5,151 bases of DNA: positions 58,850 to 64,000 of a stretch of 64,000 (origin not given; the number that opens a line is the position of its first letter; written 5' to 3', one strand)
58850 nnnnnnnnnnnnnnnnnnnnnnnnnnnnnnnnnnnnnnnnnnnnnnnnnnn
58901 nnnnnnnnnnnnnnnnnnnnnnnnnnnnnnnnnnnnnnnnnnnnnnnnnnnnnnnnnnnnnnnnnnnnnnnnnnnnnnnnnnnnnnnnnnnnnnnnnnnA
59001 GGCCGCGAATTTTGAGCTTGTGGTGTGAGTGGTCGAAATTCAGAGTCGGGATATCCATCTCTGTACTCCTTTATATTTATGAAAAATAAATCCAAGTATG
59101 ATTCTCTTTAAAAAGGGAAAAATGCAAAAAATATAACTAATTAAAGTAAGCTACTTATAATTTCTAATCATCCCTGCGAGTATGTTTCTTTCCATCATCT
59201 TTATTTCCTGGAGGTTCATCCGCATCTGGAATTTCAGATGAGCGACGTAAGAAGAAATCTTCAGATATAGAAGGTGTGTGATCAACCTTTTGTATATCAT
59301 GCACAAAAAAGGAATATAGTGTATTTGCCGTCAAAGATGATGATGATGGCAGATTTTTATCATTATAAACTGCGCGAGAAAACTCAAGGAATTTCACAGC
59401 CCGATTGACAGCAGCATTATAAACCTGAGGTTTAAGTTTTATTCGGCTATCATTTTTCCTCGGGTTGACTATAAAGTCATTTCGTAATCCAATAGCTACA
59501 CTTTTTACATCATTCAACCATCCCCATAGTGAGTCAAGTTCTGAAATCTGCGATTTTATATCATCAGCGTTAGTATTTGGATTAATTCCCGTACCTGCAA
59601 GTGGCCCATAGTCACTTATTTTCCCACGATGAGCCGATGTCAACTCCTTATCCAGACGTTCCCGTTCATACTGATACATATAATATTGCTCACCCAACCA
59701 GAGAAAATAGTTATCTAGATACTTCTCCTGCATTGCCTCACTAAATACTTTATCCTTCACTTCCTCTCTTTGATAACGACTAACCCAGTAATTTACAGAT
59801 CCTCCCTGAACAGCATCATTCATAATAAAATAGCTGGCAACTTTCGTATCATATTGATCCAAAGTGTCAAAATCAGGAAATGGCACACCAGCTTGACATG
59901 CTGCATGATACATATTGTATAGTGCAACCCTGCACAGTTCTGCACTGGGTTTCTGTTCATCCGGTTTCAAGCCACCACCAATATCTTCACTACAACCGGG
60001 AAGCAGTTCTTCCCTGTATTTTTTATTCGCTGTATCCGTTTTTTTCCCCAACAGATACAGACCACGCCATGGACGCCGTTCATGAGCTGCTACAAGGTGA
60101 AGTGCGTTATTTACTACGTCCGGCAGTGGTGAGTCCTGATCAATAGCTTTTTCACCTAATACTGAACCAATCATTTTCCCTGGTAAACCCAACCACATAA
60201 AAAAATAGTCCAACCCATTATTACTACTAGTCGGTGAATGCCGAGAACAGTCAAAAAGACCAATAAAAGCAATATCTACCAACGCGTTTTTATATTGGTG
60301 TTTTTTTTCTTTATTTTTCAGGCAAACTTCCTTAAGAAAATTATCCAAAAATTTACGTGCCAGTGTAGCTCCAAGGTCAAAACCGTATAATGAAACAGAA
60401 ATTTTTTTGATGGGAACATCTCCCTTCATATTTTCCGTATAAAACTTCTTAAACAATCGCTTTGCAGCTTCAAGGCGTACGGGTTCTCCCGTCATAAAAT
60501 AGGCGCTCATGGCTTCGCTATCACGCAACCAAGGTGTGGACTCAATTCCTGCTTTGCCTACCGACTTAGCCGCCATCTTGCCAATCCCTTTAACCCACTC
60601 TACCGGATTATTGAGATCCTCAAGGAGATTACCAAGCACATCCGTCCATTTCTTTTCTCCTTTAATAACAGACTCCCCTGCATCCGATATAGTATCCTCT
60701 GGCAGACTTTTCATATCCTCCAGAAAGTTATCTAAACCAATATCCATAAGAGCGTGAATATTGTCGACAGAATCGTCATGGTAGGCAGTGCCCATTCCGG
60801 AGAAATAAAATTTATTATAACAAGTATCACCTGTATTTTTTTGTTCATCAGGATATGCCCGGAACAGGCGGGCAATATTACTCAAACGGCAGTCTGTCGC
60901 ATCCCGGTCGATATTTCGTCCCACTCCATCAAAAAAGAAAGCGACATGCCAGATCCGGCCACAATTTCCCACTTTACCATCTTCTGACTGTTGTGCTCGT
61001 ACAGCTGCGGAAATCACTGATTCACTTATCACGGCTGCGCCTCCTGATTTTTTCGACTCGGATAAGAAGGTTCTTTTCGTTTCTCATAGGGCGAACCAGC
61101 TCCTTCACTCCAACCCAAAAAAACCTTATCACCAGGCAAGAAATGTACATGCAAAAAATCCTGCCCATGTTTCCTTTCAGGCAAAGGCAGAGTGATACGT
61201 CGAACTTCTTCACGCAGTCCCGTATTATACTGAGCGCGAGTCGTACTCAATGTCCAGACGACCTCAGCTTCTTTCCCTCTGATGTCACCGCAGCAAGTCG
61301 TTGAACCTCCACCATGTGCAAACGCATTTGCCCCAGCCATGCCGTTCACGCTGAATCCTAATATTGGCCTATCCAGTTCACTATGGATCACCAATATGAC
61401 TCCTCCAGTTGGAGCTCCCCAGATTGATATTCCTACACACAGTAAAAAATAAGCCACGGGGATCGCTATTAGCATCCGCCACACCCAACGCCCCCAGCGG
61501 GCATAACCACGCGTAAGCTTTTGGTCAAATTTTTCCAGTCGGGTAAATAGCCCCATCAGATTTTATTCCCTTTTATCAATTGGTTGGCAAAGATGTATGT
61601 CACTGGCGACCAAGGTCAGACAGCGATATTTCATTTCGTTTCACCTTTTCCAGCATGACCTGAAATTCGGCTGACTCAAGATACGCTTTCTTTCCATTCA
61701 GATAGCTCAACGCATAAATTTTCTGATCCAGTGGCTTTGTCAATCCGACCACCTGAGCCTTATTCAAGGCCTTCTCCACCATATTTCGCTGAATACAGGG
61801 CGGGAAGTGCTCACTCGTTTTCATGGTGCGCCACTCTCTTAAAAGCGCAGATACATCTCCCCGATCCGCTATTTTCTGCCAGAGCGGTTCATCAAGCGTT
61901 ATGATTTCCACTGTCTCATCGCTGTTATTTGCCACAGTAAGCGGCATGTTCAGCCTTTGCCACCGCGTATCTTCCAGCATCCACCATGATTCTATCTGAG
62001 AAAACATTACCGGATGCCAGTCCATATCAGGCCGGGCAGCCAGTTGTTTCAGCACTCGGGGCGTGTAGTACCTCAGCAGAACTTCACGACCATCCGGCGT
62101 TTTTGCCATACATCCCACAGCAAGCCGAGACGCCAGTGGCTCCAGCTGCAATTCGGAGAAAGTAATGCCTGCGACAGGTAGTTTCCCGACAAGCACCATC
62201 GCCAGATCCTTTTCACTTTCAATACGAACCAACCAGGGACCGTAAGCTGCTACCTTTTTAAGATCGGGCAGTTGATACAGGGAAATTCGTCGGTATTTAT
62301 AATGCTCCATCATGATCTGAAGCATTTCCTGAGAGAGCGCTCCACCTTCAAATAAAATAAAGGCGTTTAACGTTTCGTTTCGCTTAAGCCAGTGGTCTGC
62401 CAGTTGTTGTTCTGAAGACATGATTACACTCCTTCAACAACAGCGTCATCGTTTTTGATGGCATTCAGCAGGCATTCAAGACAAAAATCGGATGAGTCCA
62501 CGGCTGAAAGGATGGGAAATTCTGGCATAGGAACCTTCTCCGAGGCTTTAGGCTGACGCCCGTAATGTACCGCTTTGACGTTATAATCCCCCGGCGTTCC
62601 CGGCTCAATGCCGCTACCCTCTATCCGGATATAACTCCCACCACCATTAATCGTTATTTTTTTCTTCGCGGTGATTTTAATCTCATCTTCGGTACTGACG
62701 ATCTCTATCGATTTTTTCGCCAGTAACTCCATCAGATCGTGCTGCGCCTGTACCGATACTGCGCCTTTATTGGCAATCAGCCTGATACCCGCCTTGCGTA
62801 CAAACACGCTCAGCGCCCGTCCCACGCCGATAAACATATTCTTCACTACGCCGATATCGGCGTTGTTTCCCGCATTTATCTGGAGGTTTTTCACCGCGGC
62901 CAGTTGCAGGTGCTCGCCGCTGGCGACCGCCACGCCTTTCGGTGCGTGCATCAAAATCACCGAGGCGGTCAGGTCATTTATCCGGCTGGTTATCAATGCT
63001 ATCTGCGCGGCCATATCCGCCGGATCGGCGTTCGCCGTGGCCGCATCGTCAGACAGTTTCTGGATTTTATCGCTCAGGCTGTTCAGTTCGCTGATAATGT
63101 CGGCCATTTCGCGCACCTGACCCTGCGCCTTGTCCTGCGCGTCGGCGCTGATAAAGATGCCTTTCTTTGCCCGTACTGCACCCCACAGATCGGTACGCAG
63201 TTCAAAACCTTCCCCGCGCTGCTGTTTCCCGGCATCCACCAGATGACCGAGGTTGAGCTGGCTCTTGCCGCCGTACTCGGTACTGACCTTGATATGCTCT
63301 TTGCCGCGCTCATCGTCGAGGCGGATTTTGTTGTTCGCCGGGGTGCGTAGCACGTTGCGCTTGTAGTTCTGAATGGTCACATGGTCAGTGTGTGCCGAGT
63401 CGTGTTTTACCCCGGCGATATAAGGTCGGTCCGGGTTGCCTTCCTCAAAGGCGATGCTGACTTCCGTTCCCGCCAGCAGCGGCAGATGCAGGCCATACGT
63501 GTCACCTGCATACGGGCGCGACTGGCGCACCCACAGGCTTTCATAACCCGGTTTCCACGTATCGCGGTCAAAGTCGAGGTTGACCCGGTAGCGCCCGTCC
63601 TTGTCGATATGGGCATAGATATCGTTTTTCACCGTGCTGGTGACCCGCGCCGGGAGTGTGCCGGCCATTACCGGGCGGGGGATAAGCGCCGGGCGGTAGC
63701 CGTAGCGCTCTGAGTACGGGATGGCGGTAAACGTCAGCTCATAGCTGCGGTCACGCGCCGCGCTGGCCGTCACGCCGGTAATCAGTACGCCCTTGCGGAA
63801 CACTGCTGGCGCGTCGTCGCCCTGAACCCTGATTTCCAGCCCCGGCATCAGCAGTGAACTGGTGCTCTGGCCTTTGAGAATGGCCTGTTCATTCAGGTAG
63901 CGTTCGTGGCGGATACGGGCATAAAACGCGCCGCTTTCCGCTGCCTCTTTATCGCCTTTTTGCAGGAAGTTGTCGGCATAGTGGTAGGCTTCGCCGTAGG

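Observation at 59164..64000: vgrG - DUF4123 adaptor - small membrane protein - DUF2235 hydrolase module with an unusual putative nucleophile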

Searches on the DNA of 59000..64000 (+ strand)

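Call 8: search_dna_similar(query=window:59000-64000:+, collection=ecoli_genomes, mode=near, max_rows=15)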
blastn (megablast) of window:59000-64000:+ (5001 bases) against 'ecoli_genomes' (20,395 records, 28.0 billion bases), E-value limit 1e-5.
Records with a match: 2184; places in all: 3628; records where one place covers at least 80% of the query: 505.
Genomes with a match: 2182 of 5426; with a place that covers at least 80% of the query: 505. Places per genome that has any: lowest 1, median 1, highest 5. On chromosomes: 3622 places; on plasmids: 6.
Best place of each record, by identity: >=99% 229; 95-99% 295; 90-95% 522; 80-90% 283; 60-80% 855.
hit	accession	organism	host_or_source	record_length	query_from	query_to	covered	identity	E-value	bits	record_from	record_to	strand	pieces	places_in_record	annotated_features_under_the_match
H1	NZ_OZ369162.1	Escherichia coli strain CNR20180903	Homo sapiens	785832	1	5001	100%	100.0%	0e+0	9307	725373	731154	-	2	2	type VI secretion system Vgr family protein (x2) | phospholipase effector Tle1 domain-containing protein | DUF4123 domain-containing protein | DUF3304 domain-containing protein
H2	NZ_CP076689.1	Escherichia coli strain S21EC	Homo sapiens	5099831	1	5001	100%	100.0%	0e+0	9302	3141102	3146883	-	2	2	type VI secretion system Vgr family protein (x2) | phospholipase effector Tle1 domain-containing protein | DUF4123 domain-containing protein | DUF3304 domain-containing protein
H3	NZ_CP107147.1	Escherichia coli strain R14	human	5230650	1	5001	100%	100.0%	0e+0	9302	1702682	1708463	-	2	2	type VI secretion system Vgr family protein (x2) | phospholipase effector Tle1 domain-containing protein | DUF4123 domain-containing protein | DUF3304 domain-containing protein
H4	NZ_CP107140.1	Escherichia coli strain S4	human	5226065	1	5001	100%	100.0%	0e+0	9302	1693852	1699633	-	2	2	type VI secretion system Vgr family protein (x2) | phospholipase effector Tle1 domain-containing protein | DUF4123 domain-containing protein | DUF3304 domain-containing protein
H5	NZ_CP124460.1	Escherichia coli strain AVS0947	environmental: river/lake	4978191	1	5001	100%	100.0%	0e+0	9302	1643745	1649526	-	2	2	type VI secretion system Vgr family protein (x2) | phospholipase effector Tle1 domain-containing protein | DUF4123 domain-containing protein | DUF3304 domain-containing protein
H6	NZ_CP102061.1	Escherichia coli strain C31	Homo sapiens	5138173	1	5001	100%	100.0%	0e+0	9302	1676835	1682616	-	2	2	type VI secretion system Vgr family protein (x2) | phospholipase effector Tle1 domain-containing protein | DUF4123 domain-containing protein | DUF3304 domain-containing protein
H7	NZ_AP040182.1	Escherichia coli strain NR363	Homo sapiens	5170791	1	5001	100%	100.0%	0e+0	9302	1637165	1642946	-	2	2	type VI secretion system Vgr family protein (x2) | phospholipase effector Tle1 domain-containing protein | DUF4123 domain-containing protein | DUF3304 domain-containing protein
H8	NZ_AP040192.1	Escherichia coli strain NR341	Homo sapiens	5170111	1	5001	100%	100.0%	0e+0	9302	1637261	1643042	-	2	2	type VI secretion system Vgr family protein (x2) | phospholipase effector Tle1 domain-containing protein | DUF4123 domain-containing protein | DUF3304 domain-containing protein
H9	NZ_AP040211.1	Escherichia coli strain NR319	Homo sapiens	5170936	1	5001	100%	100.0%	0e+0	9302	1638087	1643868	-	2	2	type VI secretion system Vgr family protein (x2) | phospholipase effector Tle1 domain-containing protein | DUF4123 domain-containing protein | DUF3304 domain-containing protein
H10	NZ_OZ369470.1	Escherichia coli strain Esc11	not applicable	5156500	1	5001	100%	100.0%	0e+0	9302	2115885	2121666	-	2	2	type VI secretion system Vgr family protein (x2) | phospholipase effector Tle1 domain-containing protein | DUF4123 domain-containing protein | DUF3304 domain-containing protein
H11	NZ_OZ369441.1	Escherichia coli strain Esc10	not applicable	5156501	1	5001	100%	100.0%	0e+0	9302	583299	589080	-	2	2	type VI secretion system Vgr family protein (x2) | phospholipase effector Tle1 domain-containing protein | DUF4123 domain-containing protein | DUF3304 domain-containing protein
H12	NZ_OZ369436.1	Escherichia coli strain Esc28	not applicable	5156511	1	5001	100%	100.0%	0e+0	9302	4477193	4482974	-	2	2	type VI secretion system Vgr family protein (x2) | phospholipase effector Tle1 domain-containing protein | DUF4123 domain-containing protein | DUF3304 domain-containing protein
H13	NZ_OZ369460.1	Escherichia coli strain Esc4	not applicable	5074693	1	5001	100%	100.0%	0e+0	9302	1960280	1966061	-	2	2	type VI secretion system Vgr family protein (x2) | phospholipase effector Tle1 domain-containing protein | DUF4123 domain-containing protein | DUF3304 domain-containing protein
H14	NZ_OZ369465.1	Escherichia coli strain Esc16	not applicable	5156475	1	5001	100%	100.0%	0e+0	9302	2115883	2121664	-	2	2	type VI secretion system Vgr family protein (x2) | phospholipase effector Tle1 domain-containing protein | DUF4123 domain-containing protein | DUF3304 domain-containing protein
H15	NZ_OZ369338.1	Escherichia coli strain Esc26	not applicable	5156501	1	5001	100%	100.0%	0e+0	9302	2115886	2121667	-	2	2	type VI secretion system Vgr family protein (x2) | phospholipase effector Tle1 domain-containing protein | DUF4123 domain-containing protein | DUF3304 domain-containing protein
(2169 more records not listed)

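Call 10: get_annotated_region(hit=H2, flank=12000)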
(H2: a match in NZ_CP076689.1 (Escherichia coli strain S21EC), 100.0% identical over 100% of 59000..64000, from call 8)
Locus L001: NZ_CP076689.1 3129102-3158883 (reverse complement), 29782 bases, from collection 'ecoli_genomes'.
description: Escherichia coli strain S21EC chromosome, complete genome
organism: Escherichia coli strain S21EC (NCBI taxid 562)
replicon: chromosome; assembly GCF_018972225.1
host: Homo sapiens; source: -; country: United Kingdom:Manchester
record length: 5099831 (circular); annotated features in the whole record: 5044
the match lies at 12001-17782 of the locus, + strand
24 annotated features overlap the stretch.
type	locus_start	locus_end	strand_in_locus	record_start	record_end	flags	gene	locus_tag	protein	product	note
CDS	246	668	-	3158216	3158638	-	-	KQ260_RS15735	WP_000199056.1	hypothetical protein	-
CDS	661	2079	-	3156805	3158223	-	-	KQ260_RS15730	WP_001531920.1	PAAR domain-containing protein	-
CDS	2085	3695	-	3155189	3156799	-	tssA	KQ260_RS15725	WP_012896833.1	type VI secretion system protein TssA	-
CDS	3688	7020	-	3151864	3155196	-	-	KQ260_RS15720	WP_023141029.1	ImcF-related family protein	-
CDS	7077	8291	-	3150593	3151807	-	-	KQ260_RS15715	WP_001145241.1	hypothetical protein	-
CDS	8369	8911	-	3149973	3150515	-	-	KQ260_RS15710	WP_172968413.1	hypothetical protein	-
CDS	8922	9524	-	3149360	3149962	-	-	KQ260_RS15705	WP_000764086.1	transglycosylase SLT domain-containing protein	-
CDS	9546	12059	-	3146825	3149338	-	-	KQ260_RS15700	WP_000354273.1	type VI secretion system Vgr family protein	-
CDS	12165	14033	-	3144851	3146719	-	-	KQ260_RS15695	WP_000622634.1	phospholipase effector Tle1 domain-containing protein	-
CDS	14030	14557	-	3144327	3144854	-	-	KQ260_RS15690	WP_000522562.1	DUF3304 domain-containing protein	-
CDS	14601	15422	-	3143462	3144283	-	-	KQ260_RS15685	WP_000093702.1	DUF4123 domain-containing protein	-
CDS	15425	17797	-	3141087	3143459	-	-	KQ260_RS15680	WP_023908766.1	type VI secretion system Vgr family protein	-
CDS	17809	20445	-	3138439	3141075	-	tssH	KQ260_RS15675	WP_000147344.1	type VI secretion system ATPase TssH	-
CDS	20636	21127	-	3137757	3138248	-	-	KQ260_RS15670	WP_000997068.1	Hcp family type VI secretion system effector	-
CDS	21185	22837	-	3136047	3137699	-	-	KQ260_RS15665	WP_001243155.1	OmpA family protein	-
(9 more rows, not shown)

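Call 78: search_dna_similar(query=window:59164-61032:+, collection=ecoli_genomes, mode=near, max_rows=14, rows=spread)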
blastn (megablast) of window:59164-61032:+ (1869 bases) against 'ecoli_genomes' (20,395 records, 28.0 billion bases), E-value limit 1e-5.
Records with a match: 508; places in all: 509; records where one place covers at least 80% of the query: 506.
Genomes with a match: 508 of 5426; with a place that covers at least 80% of the query: 506. Places per genome that has any: lowest 1, median 1, highest 2. On chromosomes: 508 places; on plasmids: 1.
Best place of each record, by identity: >=99% 508.
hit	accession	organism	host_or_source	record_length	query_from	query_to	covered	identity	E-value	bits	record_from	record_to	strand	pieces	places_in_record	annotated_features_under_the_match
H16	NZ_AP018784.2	Escherichia coli strain SK1144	-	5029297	1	1869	100%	100.0%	0e+0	3452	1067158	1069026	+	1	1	phospholipase effector Tle1 domain-containing protein | DUF3304 domain-containing protein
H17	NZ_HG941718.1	Escherichia coli O25b:H4-ST131 strain EC958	-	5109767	1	1869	100%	100.0%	0e+0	3452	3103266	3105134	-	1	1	phospholipase effector Tle1 domain-containing protein | DUF3304 domain-containing protein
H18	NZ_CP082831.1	Escherichia coli strain SCAID WND1-2021 (1/128)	Homo sapiens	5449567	1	1869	100%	100.0%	0e+0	3452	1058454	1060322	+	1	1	phospholipase effector Tle1 domain-containing protein | DUF3304 domain-containing protein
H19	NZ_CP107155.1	Escherichia coli strain R11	human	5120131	1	1869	100%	100.0%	0e+0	3452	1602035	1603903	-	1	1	phospholipase effector Tle1 domain-containing protein | DUF3304 domain-containing protein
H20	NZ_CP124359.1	Escherichia coli strain AVS0093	environmental-WWTP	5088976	1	1869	100%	100.0%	0e+0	3452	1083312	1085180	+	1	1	phospholipase effector Tle1 domain-containing protein | DUF3304 domain-containing protein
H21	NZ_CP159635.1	Escherichia coli strain Z135-2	hospital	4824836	1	1869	100%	100.0%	0e+0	3452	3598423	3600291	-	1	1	DUF2235 domain-containing protein | DUF3304 domain-containing protein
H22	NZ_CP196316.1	Escherichia coli strain AH19B041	Homo sapiens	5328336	1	1869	100%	100.0%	0e+0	3452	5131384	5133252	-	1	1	phospholipase effector Tle1 domain-containing protein | DUF3304 domain-containing protein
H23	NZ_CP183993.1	Escherichia coli strain 736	Homo sapiens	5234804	1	1869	100%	100.0%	0e+0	3452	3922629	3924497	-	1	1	phospholipase effector Tle1 domain-containing protein | DUF3304 domain-containing protein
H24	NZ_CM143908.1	Escherichia coli strain E05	Homo sapiens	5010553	1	1869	100%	100.0%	0e+0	3452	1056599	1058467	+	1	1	phospholipase effector Tle1 domain-containing protein | DUF3304 domain-containing protein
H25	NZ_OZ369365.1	Escherichia coli strain Esc30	not applicable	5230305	1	1869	100%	100.0%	0e+0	3452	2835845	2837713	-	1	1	phospholipase effector Tle1 domain-containing protein | DUF3304 domain-containing protein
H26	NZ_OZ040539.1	Escherichia coli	-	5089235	1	1869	100%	100.0%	0e+0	3452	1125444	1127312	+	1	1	phospholipase effector Tle1 domain-containing protein | DUF3304 domain-containing protein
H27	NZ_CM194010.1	Escherichia coli strain KS21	Homo sapiens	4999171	1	1869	100%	100.0%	0e+0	3452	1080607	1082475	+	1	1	phospholipase effector Tle1 domain-containing protein | DUF3304 domain-containing protein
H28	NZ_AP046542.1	Escherichia coli strain SK0832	Homo sapiens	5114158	1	1869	100%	100.0%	0e+0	3452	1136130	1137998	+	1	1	phospholipase effector Tle1 domain-containing protein | DUF3304 domain-containing protein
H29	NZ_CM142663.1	Escherichia coli strain UID2309220013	Homo sapiens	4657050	1438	1869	23%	100.0%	0e+0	798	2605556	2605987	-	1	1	hypothetical protein | tssA: type VI secretion system protein TssA | DUF3304 domain-containing protein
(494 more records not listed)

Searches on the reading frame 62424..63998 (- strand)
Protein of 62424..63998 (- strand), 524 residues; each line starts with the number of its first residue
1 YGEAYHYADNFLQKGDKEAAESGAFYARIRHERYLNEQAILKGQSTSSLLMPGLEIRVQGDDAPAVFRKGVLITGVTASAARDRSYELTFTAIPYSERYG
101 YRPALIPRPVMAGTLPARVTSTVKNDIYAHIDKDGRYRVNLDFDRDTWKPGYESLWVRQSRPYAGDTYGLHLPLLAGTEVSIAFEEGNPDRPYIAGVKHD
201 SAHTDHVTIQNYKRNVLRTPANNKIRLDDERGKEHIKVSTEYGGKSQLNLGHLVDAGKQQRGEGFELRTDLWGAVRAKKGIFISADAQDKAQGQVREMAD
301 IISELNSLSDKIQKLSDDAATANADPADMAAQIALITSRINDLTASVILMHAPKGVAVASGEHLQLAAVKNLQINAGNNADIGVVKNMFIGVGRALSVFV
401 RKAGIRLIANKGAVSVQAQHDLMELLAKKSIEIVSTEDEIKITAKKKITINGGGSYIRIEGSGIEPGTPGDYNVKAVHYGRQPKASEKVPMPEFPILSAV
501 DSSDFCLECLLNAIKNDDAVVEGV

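Call 3: search_protein_families(proteins=[window:62424-63998:-], library=ncbifam, max_evalue=0.01)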
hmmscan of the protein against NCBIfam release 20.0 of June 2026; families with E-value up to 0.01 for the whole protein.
window:62424-63998:- (524 aa): 3 families
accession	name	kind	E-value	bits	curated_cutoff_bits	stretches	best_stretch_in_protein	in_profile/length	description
TIGR01646.1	vgr_GE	subfamily_domain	1.4e-69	235.3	121.8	1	1-242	235-479/480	type VI secretion system tip protein VgrG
TIGR03361.1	VI_Rhs_Vgr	subfamily_domain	2.5e-25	89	186.35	1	10-240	249-492/513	type VI secretion system tip protein TssI/VgrG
NF033848.1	VgrG_rel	hypoth_equivalog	7.4e-07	27.8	275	1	74-240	344-502/547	VgrG-related protein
